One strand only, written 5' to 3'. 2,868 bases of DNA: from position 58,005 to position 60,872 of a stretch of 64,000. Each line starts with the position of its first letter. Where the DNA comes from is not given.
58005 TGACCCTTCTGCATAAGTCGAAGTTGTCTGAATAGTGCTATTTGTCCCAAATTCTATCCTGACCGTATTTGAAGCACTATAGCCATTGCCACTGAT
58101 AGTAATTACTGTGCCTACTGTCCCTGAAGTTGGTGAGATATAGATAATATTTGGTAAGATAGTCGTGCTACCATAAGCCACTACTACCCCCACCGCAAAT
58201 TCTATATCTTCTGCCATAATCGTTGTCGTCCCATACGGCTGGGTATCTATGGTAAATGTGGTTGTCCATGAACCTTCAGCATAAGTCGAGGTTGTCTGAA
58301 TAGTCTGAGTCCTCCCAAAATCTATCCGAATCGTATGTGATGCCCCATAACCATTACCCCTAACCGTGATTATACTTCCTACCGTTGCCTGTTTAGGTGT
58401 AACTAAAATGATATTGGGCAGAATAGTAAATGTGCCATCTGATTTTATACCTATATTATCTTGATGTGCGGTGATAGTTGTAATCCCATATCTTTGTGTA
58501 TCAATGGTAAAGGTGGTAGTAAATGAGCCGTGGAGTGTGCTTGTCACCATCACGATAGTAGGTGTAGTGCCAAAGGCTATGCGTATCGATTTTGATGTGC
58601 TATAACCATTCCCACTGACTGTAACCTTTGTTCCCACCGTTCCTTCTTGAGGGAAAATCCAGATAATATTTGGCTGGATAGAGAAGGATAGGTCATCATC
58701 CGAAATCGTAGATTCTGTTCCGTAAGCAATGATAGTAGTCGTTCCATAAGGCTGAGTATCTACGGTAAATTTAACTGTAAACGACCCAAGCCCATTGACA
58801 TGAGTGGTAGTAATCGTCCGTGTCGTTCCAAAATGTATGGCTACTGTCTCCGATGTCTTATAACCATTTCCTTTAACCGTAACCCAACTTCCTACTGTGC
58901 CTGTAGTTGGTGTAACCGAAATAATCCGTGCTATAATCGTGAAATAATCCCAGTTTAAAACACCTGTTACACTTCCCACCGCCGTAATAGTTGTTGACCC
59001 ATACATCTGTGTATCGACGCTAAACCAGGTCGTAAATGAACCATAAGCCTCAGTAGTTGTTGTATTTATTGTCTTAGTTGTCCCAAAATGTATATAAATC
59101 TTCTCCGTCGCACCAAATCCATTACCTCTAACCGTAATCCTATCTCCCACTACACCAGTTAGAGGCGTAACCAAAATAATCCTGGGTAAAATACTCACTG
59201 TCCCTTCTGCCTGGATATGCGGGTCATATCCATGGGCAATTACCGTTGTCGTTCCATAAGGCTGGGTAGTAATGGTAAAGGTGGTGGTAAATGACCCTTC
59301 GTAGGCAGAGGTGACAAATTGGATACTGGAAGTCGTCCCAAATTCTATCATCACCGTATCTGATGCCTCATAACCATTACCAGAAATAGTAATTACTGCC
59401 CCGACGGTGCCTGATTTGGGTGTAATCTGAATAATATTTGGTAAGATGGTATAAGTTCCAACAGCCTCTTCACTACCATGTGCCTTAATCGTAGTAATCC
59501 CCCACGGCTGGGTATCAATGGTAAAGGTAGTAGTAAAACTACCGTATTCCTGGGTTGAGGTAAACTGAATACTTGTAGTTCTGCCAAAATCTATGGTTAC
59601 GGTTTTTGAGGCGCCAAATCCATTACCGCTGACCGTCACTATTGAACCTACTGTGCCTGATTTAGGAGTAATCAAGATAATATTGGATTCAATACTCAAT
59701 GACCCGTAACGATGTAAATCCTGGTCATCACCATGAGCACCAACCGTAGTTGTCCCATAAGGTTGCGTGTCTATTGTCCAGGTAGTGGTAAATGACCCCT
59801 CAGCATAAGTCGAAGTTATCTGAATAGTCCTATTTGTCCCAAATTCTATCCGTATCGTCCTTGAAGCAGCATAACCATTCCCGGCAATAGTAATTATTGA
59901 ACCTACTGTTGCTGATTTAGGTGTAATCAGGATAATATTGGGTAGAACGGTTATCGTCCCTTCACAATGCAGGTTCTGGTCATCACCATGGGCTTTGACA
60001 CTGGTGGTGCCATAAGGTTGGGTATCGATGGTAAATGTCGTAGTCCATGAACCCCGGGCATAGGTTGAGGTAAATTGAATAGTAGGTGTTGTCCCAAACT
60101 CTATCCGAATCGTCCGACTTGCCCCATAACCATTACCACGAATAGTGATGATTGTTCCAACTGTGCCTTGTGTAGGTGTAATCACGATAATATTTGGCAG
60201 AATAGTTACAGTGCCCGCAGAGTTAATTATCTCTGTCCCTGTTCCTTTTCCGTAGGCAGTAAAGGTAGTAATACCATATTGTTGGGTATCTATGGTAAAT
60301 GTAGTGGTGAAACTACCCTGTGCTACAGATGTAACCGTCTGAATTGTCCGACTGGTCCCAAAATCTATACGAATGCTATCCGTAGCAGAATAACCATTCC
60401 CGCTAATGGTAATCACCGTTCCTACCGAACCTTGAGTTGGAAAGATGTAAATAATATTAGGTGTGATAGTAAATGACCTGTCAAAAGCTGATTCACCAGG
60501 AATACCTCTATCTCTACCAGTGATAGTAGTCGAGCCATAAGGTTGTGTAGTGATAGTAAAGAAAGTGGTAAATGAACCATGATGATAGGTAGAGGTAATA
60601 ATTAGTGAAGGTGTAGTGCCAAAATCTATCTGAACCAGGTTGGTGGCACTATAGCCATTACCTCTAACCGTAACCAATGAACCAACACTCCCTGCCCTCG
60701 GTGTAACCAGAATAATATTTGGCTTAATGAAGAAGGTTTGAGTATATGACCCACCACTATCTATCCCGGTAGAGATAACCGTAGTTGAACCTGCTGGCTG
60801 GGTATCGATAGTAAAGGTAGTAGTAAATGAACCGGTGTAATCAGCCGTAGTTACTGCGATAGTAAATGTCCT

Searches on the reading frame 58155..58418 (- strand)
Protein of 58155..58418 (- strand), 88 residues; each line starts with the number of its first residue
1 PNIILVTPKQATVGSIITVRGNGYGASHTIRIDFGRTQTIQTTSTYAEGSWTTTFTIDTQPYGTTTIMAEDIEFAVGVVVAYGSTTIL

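Call 37: find_related_loci(query=A2, collection=genome_contigs, flank=10000)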
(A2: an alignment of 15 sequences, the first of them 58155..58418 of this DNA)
Query A2 (88 aa) in genome_contigs; peptide patterns used: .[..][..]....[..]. (x = any residue, [..] = any of these).
55 stretches matched a pattern; 21 encode a relative of the query (tblastn E <= 1e-3); 16 distinct loci.
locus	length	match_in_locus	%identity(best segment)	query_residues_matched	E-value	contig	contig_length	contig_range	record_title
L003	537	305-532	72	2-77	4e-33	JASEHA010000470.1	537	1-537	MAG: bacterium isolate Yes70-11 NODE_470_length_537_cov_3.275934, whole genome shotgun sequence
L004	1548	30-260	69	1-77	2e-30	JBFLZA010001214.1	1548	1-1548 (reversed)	MAG: Cyanobacteriota bacterium isolate MAG099 MAG099_1214, whole genome shotgun sequence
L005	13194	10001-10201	69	1-67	7e-27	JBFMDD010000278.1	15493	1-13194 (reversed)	MAG: bacterium isolate MAG210 MAG210_278, whole genome shotgun sequence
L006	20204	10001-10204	66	2-69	7e-25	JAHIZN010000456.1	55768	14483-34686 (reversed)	MAG: bacterium isolate Modern_marine.mb.176 Modern_marine.mb.176_k141_487102, whole genome shotgun sequence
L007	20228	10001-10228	61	1-76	2e-24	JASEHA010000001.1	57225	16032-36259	MAG: bacterium isolate Yes70-11 NODE_1_length_57225_cov_24.280654, whole genome shotgun sequence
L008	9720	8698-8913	60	2-73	6e-24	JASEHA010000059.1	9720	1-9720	MAG: bacterium isolate Yes70-11 NODE_59_length_9720_cov_16.015830, whole genome shotgun sequence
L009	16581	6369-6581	61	1-71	4e-22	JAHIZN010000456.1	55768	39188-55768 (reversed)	MAG: bacterium isolate Modern_marine.mb.176 Modern_marine.mb.176_k141_487102, whole genome shotgun sequence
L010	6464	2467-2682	56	2-73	3e-21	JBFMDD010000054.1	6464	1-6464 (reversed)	MAG: bacterium isolate MAG210 MAG210_54, whole genome shotgun sequence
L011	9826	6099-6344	49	1-82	7e-19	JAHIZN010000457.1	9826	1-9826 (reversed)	MAG: bacterium isolate Modern_marine.mb.176 Modern_marine.mb.176_k141_1964925, whole genome shotgun sequence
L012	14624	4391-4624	47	1-78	1e-18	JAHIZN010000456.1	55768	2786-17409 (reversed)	MAG: bacterium isolate Modern_marine.mb.176 Modern_marine.mb.176_k141_487102, whole genome shotgun sequence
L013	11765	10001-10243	57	1-82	8e-23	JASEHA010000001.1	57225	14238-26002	MAG: bacterium isolate Yes70-11 NODE_1_length_57225_cov_24.280654, whole genome shotgun sequence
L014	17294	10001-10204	50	6-73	3e-18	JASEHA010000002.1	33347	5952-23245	MAG: bacterium isolate Yes70-11 NODE_2_length_33347_cov_25.402980, whole genome shotgun sequence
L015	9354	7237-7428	52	6-69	1e-16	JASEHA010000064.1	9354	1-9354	MAG: bacterium isolate Yes70-11 NODE_64_length_9354_cov_18.408108, whole genome shotgun sequence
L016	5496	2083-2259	44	5-63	6e-13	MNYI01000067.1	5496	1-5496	MAG: Candidatus Desantisbacteria bacterium CG2_30_40_21 cg2_3.0_scaffold_15585_c, whole genome shotgun sequence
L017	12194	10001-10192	39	6-69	2e-12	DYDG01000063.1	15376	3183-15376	MAG TPA_asm: Marinifilum sp. isolate IMS_BF-2 NODE_866_length_15401_cov_9.58178, whole genome shotgun sequence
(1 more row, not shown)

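Call 44: predict_structure(alignment_id=A1)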
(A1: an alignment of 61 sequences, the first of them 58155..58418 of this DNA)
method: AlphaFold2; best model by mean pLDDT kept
length: 88 residues; sequences in the alignment: 61
mean_pLDDT: 95.8   pTM: 0.83
mean pLDDT of the five models: 95.8, 95.5, 95.1, 94.7, 90.7
residues with pLDDT >= 90: 83; 70-90: 5; 50-70: 0; < 50: 0
segments of 3 or more residues with pLDDT < 50: none
pLDDT, mean of each block of 10 residues (from residue 1): 98 98 96 95 96 97 98 86 98
secondary structure, 60 per line:
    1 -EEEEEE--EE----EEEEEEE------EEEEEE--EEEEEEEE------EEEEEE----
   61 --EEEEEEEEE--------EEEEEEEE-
elements in order: E2-7 E16-22 E29-34 E37-44 E51-56 E63-71 E80-87

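Call 49: fold_search(model_id=the predicted structure, library=pdb)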
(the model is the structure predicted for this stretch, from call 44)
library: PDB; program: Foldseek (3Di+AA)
matches with E <= 10: 1542; with E <= 0.001: 0
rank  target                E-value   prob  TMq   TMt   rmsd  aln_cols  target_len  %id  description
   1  7ad7_A                1.1e-02  1.00  0.56  0.10   4.7        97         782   13  Crystal structure of human complement C5 in complex with the K8 bovine knob domain peptide. (released 2021-03-10)
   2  3idu_B                1.1e-02  1.00  0.61  0.52   4.1        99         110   21  Crystal Structure of the CARDB domain of the PF1109 protein in complex with di-metal ions from Pyrococcus furiosus, No (released 2009-08-04)
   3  3idu_A                1.3e-02  1.00  0.59  0.48   4.5       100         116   21  Crystal Structure of the CARDB domain of the PF1109 protein in complex with di-metal ions from Pyrococcus furiosus, No (released 2009-08-04)
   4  1eo5_A                1.5e-02  1.00  0.55  0.09   4.4        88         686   26  Bacillus circulans strain 251 cyclodextrin glycosyltransferase in complex with maltoheptaose (released 2000-11-22)
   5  6tqd_B                1.6e-02  1.00  0.64  0.31   3.5        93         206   15  D00-D0 domain of Intimin (released 2021-01-13)
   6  6x5v_A                1.8e-02  1.00  0.53  0.13   4.4        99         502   15  Peptide-bound structure of Marinomonas primoryensis peptide-binding domain (released 2021-09-01)
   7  6x6q_A                1.8e-02  1.00  0.50  0.12   4.7        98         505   15  Peptide-bound structure of Marinomonas primoryensis peptide-binding domain (released 2021-09-01)
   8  5k8g                  2.0e-02  1.00  0.53  0.13   4.3        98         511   14  Crystal structure of a putative peptide-binding domain of MpAFP (released 2017-09-06)
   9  3wnn_A                2.2e-02  1.00  0.55  0.10   4.4        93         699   12  D308A mutant of Bacillus circulans T-3040 cycloisomaltooligosaccharide glucanotransferase complexed with isomaltooctao (released 2014-02-05)
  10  1ot1_A                2.3e-02  1.00  0.59  0.10   4.3        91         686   24  Bacillus circulans strain 251 Cyclodextrin glycosyl transferase mutant D135A (released 2003-06-03)
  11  1kck_A                2.3e-02  1.00  0.56  0.09   4.3        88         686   26  Bacillus circulans strain 251 Cyclodextrin glycosyl transferase mutant N193G (released 2002-01-16)
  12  1kcl_A                2.3e-02  1.00  0.56  0.09   4.4        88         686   25  Bacillus ciruclans strain 251 Cyclodextrin glycosyl transferase mutant G179L (released 2002-01-16)
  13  1pez_A                2.4e-02  1.00  0.59  0.10   4.3        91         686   24  Bacillus circulans strain 251 mutant A230V (released 2003-10-28)
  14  5aa7_A                2.6e-02  1.00  0.56  0.38   4.0        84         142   17  Structural and functional characterization of a chitin-active 15.5 kDa lytic polysaccharide monooxygenase domain from  (released 2015-12-09)
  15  1cgw_A                2.7e-02  1.00  0.59  0.10   4.2        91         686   25  SITE DIRECTED MUTATIONS OF THE ACTIVE SITE RESIDUE TYROSINE 195 OF CYCLODEXTRIN GLYCOSYLTRANSFERASE FROM BACILLUS CIRC (released 1995-02-07)
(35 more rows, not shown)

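Call 57: search_solved_structures(query=A1, max_evalue=1)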
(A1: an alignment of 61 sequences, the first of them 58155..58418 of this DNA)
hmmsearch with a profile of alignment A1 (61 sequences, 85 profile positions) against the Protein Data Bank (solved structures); distinct sequences matched with E-value up to 1: 6.
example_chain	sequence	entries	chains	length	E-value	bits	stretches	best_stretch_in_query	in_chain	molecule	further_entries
1cyg_A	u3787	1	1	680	0.002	21.2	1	4-47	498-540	CYCLODEXTRIN GLUCANOTRANSFERASE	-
2cbt_A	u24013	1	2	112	0.12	15.5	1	5-61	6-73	NEOCARZINOSTATIN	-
1qho_A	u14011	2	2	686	0.45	13.6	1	1-45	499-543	ALPHA-AMYLASE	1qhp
6s67_A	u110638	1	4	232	0.46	13.6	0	5-30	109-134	Aequorea cf. australis fluorescent protein 1 (AausFP1)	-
2hpw_A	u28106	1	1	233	0.66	13.1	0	5-30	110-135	Green fluorescent protein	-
4m8r_A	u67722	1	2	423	0.9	12.7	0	7-34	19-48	hypothetical protein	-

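Call 59: search_protein_families(library=pfam, alignment_id=A1, max_evalue=1)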
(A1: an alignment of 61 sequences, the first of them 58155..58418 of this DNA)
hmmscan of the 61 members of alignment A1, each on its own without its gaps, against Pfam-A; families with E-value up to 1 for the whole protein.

A. member 1, window:58155-58418:- (88 aa): 2 families
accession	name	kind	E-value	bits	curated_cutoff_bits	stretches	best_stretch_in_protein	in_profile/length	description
PF22633.2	F5_F8_type_C_2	-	0.0097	16.9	27.8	1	25-73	17-69/91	NedA-like, galactose-binding domain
PF00754.31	F5_F8_type_C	-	0.048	14.2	28.2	1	26-65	33-78/127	F5/8 type C domain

B. families by the number of members that match (of 61 scanned): 37 families (the first 25 are shown)
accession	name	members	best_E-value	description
PF01833.30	TIG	23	1.5e-06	IPT/TIG domain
PF17936.7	Big_6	11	0.0018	Bacterial Ig domain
PF12733.13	Cadherin-like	4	0.00014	Cadherin-like beta sandwich domain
PF22633.2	F5_F8_type_C_2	4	0.0097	NedA-like, galactose-binding domain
PF17957.7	Big_7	3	0.017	Bacterial Ig domain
PF00754.31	F5_F8_type_C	3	0.048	F5/8 type C domain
PF16640.11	Big_3_5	2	0.00071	Bacterial Ig-like domain (group 3)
PF10648.15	Gmad2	2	0.019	Immunoglobulin-like domain of bacterial spore germination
PF05792.18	Candida_ALS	1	0.0022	Candida agglutinin-like (ALS)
PF09134.16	Invasin_D3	1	0.0041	Invasin, domain 3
PF02558.23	ApbA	1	0.016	Ketopantoate reductase PanE/ApbA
PF13860.13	FlgD_ig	1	0.017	FlgD Ig-like domain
PF02369.22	Big_1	1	0.023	Bacterial Ig-like domain (group 1)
PF23061.1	CUB_M02D8_5_2nd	1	0.025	M02D8_5-like, second CUB domain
PF25230.1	DUF7846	1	0.028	Domain of unknown function (DUF7846)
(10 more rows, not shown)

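Call 78: search_protein_representatives(alignment_id=A1)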
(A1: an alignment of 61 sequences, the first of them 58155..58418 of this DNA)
Query: 61 sequences, 85 profile positions. Proteins with E-value up to 0.001 (for the whole library): 6572; up to 1e-10: 2442; up to 1e-30: 618. The best 150 are listed.
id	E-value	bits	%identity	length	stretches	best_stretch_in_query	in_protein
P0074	0.0e+00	1892.0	-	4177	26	1-84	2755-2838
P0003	0.0e+00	1651.7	-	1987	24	2-82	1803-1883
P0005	0.0e+00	1419.9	-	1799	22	1-84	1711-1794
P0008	0.0e+00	1400.2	-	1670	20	2-85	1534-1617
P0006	0.0e+00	1393.1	-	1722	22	1-84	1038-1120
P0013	0.0e+00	1377.5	-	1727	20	1-84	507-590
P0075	0.0e+00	1321.1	-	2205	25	1-84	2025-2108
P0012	0.0e+00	1320.1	-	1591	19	2-80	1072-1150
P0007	0.0e+00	1285.3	-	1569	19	1-84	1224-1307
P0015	0.0e+00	1244.9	-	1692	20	1-84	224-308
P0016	0.0e+00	1219.5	-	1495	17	2-84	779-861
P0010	0.0e+00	1194.9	-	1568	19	1-84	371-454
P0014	0.0e+00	1098.3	-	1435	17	1-78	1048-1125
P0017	0.0e+00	1071.8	-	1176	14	1-84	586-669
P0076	0.0e+00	1060.3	-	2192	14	1-85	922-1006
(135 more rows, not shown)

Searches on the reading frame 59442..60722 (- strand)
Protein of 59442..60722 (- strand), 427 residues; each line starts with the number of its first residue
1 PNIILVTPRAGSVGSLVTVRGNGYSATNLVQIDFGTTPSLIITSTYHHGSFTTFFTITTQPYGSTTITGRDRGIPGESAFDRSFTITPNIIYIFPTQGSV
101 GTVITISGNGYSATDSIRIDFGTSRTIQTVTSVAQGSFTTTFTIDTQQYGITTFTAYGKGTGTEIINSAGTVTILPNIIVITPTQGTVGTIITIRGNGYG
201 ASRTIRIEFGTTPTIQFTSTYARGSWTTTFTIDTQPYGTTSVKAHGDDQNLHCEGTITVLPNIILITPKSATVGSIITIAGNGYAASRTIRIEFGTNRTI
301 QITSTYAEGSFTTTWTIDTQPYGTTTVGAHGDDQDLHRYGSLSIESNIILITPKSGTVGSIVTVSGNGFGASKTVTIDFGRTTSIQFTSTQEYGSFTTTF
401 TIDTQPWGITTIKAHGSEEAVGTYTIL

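Call 15: search_protein_families(library=pfam, proteins=[window:59442-60722:-], max_evalue=1)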
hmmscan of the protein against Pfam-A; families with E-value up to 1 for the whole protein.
window:59442-60722:- (427 aa): 6 families
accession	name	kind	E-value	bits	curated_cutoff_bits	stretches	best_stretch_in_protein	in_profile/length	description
PF00337.29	Gal-bind_lectin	-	0.00017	21.5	22.1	0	93-125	5-37/132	Galactoside-binding lectin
PF22633.2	F5_F8_type_C_2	-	0.00061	20.8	27.8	1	107-161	12-70/91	NedA-like, galactose-binding domain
PF20297.4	MSSS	-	0.042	14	26.8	0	180-198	5-23/42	MutS2 and Smr-associated SH3 domain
PF22583.2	UPF0425_C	-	0.13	12.5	27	0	190-211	41-63/70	UPF0425 C-terminal domain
PF24291.1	Ig_CFAP65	-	0.38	11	27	0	211-245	25-59/121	Cilia- and flagella-associated protein 65-like, Ig-like domain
PF23619.1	Ig_VWA7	-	0.51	11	27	0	250-279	51-80/104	VWA7 Ig-like domain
